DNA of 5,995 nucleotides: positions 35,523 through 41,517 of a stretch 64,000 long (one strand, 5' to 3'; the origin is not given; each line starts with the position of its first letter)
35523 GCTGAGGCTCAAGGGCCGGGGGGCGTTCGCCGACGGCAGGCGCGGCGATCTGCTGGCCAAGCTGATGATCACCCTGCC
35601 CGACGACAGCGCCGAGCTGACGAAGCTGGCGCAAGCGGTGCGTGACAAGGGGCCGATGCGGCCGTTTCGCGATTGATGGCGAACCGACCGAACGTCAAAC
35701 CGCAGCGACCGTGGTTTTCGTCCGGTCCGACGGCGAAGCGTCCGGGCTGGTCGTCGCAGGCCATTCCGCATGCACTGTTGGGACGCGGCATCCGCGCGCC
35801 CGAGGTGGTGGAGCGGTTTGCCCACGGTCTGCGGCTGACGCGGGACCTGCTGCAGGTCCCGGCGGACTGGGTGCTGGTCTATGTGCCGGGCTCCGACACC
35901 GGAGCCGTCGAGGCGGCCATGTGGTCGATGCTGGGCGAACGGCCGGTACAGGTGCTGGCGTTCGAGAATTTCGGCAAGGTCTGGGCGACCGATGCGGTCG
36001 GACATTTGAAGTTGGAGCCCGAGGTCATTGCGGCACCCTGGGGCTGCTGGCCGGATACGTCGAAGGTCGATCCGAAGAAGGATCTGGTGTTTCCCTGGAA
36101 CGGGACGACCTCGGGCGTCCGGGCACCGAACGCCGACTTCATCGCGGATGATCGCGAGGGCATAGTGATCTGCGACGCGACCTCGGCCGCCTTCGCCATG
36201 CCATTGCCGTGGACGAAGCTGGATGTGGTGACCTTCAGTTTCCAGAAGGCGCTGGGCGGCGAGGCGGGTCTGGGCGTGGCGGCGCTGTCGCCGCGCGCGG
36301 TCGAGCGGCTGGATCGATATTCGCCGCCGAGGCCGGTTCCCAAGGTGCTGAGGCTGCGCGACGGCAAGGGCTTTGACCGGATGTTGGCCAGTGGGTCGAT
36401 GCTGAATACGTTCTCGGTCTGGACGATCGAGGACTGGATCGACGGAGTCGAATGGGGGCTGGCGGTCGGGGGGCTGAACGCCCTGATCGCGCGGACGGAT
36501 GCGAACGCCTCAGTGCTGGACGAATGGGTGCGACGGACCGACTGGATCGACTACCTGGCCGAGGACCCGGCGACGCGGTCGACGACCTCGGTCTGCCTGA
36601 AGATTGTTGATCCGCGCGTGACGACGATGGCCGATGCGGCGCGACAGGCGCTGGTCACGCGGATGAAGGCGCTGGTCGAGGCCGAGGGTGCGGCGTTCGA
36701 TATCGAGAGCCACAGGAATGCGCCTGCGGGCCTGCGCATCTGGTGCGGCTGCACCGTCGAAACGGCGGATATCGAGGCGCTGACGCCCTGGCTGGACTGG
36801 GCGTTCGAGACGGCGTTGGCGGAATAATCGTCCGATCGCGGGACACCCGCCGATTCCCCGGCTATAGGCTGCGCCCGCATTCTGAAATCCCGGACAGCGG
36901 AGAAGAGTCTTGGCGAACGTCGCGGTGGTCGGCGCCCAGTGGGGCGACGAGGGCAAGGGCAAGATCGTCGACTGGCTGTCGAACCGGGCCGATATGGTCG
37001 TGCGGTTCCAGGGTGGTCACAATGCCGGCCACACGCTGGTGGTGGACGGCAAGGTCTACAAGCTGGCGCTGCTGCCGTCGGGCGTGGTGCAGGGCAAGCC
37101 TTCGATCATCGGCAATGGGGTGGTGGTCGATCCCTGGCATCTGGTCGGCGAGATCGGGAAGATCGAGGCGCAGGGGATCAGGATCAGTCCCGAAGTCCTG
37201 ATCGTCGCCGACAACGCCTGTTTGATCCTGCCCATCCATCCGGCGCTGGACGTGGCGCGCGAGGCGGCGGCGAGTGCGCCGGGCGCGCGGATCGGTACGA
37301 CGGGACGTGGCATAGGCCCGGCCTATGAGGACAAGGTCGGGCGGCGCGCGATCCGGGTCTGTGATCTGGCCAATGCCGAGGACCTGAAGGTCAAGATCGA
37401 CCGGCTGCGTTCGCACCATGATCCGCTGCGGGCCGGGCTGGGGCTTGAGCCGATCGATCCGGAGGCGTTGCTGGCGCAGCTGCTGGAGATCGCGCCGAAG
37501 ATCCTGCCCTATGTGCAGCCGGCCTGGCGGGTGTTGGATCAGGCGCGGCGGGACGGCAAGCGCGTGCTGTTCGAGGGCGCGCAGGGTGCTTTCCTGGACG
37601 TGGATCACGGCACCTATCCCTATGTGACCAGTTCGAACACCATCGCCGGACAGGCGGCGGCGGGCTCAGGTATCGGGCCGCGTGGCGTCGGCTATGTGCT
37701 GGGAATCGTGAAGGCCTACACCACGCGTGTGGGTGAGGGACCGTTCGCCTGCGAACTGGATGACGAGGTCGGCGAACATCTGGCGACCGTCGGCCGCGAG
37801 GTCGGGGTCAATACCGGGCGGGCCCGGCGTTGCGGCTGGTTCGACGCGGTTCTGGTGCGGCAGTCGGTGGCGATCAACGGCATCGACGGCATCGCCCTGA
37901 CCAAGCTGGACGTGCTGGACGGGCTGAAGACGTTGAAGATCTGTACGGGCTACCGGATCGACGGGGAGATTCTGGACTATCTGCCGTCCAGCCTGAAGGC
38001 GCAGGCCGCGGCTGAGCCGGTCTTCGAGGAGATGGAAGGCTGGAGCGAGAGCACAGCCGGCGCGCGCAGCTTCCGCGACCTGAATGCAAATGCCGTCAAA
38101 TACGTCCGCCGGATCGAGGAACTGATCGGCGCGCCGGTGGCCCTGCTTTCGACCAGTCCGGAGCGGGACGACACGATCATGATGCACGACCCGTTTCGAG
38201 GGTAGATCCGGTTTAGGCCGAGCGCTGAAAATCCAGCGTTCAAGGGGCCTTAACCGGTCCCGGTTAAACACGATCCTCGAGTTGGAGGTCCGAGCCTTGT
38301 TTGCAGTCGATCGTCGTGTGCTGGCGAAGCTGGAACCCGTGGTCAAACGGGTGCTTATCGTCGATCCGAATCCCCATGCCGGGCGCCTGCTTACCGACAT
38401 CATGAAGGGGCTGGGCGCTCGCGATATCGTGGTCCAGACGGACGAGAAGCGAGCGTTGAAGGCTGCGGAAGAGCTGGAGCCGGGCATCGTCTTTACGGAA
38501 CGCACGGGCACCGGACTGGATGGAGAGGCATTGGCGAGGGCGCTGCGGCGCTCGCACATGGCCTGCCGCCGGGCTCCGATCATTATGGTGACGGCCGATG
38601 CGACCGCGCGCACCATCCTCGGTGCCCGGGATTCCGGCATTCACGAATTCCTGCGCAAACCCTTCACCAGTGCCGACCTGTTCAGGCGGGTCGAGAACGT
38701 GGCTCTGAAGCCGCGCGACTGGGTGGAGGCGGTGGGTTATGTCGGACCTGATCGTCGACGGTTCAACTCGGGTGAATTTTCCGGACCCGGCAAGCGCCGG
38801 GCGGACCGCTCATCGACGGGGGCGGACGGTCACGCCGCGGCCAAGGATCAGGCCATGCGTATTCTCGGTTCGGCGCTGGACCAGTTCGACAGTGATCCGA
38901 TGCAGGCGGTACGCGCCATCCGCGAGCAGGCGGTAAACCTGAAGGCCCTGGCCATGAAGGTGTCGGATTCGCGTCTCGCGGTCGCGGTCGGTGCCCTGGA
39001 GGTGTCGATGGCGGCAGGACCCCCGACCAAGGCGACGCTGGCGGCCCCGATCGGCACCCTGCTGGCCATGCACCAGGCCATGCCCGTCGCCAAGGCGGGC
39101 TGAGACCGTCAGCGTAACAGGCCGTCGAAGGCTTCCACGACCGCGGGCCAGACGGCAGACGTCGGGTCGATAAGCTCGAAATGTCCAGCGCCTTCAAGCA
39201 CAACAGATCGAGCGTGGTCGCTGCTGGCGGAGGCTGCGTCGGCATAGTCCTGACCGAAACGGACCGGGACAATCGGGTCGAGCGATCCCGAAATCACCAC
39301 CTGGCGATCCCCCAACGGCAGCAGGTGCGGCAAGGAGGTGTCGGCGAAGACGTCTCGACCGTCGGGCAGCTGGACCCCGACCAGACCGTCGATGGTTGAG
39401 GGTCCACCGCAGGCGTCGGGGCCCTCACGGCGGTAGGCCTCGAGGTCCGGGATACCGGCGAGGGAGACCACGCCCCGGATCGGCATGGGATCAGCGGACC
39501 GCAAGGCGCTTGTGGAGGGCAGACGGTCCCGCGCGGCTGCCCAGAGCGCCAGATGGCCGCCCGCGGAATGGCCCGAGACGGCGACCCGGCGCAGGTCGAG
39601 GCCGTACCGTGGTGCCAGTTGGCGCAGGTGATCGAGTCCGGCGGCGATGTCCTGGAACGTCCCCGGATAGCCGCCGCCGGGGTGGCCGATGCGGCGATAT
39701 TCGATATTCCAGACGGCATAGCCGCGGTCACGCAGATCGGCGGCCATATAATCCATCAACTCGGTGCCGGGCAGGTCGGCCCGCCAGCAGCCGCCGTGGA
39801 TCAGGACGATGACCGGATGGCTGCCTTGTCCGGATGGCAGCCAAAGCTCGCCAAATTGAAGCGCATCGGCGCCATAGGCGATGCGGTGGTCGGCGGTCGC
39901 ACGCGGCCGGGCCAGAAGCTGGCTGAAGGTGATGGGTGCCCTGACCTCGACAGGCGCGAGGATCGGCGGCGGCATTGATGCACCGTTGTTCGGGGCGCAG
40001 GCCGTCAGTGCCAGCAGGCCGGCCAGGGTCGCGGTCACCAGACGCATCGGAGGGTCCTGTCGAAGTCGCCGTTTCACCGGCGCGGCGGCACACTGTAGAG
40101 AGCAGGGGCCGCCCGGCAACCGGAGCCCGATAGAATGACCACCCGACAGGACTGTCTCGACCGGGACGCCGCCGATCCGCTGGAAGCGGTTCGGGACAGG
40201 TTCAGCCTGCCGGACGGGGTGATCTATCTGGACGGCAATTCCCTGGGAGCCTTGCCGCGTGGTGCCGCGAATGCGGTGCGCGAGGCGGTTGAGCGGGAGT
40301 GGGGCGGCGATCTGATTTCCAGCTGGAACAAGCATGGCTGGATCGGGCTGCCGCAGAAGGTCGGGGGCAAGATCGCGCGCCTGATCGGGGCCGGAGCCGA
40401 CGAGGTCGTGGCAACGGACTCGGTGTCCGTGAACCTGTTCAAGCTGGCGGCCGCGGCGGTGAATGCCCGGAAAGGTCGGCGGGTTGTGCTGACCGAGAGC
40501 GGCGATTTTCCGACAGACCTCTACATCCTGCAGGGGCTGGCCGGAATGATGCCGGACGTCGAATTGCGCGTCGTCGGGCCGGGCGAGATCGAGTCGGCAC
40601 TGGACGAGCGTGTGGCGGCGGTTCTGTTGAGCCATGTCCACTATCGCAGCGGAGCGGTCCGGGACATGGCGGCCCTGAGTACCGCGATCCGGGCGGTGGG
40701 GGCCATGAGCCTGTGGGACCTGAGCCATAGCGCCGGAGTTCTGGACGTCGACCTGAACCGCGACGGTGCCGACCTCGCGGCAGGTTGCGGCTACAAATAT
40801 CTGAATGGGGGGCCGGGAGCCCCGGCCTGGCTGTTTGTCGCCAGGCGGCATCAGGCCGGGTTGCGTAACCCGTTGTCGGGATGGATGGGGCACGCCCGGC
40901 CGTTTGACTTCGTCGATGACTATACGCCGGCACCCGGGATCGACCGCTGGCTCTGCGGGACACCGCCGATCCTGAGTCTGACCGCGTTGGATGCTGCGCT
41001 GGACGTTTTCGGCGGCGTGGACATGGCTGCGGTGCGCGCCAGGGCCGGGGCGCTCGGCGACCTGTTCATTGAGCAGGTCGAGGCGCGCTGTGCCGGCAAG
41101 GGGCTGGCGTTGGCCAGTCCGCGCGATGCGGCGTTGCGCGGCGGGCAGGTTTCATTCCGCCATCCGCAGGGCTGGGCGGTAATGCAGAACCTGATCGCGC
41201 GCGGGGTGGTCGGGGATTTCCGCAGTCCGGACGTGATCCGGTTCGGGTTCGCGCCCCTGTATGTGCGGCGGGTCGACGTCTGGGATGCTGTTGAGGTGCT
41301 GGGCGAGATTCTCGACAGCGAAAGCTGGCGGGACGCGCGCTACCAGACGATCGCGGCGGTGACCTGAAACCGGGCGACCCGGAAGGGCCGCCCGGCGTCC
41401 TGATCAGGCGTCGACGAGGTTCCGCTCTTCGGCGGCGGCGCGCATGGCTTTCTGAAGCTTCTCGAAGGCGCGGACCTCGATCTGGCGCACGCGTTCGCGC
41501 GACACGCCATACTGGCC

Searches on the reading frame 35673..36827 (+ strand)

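Call 10: search_protein_families(library=pfam, proteins=[window:35673-36827:+], max_evalue=0.01)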
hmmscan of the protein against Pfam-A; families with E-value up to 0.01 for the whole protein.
window:35673-36827:+ (384 aa): 1 family
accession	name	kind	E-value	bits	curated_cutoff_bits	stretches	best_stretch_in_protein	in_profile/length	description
PF00266.25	Aminotran_5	-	5.2e-05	22.8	21.5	1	136-314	140-321/371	Aminotransferase class-V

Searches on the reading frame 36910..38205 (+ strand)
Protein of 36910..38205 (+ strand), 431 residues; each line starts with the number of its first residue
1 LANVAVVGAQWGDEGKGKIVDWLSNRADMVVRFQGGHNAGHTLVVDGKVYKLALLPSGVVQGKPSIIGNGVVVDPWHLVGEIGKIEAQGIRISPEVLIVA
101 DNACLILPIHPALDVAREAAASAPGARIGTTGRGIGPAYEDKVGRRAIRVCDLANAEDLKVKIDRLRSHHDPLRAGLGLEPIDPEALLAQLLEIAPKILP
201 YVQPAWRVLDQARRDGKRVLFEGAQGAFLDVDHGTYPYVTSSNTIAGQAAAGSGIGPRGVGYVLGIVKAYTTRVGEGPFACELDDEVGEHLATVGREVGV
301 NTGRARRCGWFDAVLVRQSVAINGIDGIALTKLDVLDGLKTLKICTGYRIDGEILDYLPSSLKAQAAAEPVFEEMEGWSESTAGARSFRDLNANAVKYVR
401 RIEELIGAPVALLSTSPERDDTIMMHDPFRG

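Call 10: search_protein_families(library=pfam, proteins=[window:36910-38205:+], max_evalue=0.01)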
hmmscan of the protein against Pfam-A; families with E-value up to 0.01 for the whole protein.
window:36910-38205:+ (431 aa): 1 family
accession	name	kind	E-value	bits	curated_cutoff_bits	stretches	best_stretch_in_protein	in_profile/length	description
PF00709.27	Adenylsucc_synt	-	6.2e-171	569.2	27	1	5-423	1-416/416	Adenylosuccinate synthetase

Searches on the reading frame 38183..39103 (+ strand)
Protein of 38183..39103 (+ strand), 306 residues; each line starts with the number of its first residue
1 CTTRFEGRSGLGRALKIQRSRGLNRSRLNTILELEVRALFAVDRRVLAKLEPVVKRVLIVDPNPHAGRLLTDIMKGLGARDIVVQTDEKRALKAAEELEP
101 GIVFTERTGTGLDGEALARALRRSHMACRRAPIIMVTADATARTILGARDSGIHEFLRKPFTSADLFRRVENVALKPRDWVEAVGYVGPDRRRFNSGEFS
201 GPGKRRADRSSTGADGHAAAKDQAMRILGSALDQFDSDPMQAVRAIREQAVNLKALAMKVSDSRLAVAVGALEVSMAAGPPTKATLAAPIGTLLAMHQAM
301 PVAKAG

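Call 10: search_protein_families(library=pfam, proteins=[window:38183-39103:+], max_evalue=0.01)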
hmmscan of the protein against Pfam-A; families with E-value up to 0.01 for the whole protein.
window:38183-39103:+ (306 aa): 1 family
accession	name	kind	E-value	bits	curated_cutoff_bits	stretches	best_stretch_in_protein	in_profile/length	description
PF00072.30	Response_reg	-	7.5e-13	49.1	30.2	1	57-170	1-110/111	Response regulator receiver domain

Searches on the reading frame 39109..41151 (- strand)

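Call 52: search_protein_families(library=pfam, proteins=[window:39109-41151:-], max_evalue=0.0001)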
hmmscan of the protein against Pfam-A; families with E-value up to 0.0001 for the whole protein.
window:39109-41151:- (680 aa): 5 families
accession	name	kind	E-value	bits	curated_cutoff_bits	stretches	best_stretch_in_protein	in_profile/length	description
PF20434.5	BD-FAE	-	6.2e-23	81.9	26.8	1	438-631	5-206/215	BD-FAE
PF07859.19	Abhydrolase_3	-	4.7e-10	40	25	1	448-544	1-94/210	alpha/beta hydrolase fold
PF00561.26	Abhydrolase_1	-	1.7e-06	28.3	25.8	0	446-566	1-102/245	alpha/beta hydrolase fold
PF00326.27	Peptidase_S9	-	4.5e-05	23.5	22.6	0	498-541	44-85/213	Prolyl oligopeptidase family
PF12146.15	Hydrolase_4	-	5.6e-05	23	27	0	446-542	5-97/239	Serine aminopeptidase, S33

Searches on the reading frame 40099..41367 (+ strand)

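Call 52: search_protein_families(library=pfam, proteins=[window:40099-41367:+], max_evalue=0.0001)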
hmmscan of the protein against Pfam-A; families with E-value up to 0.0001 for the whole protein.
window:40099-41367:+ (422 aa): 2 families
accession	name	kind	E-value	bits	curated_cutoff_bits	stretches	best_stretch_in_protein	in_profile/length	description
PF22580.2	KYNU_C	-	2.1e-36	124.3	27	1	312-401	1-90/90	Kynureninase C-terminal domain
PF00266.25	Aminotran_5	-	4.4e-13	49.4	21.5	1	91-330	51-294/371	Aminotransferase class-V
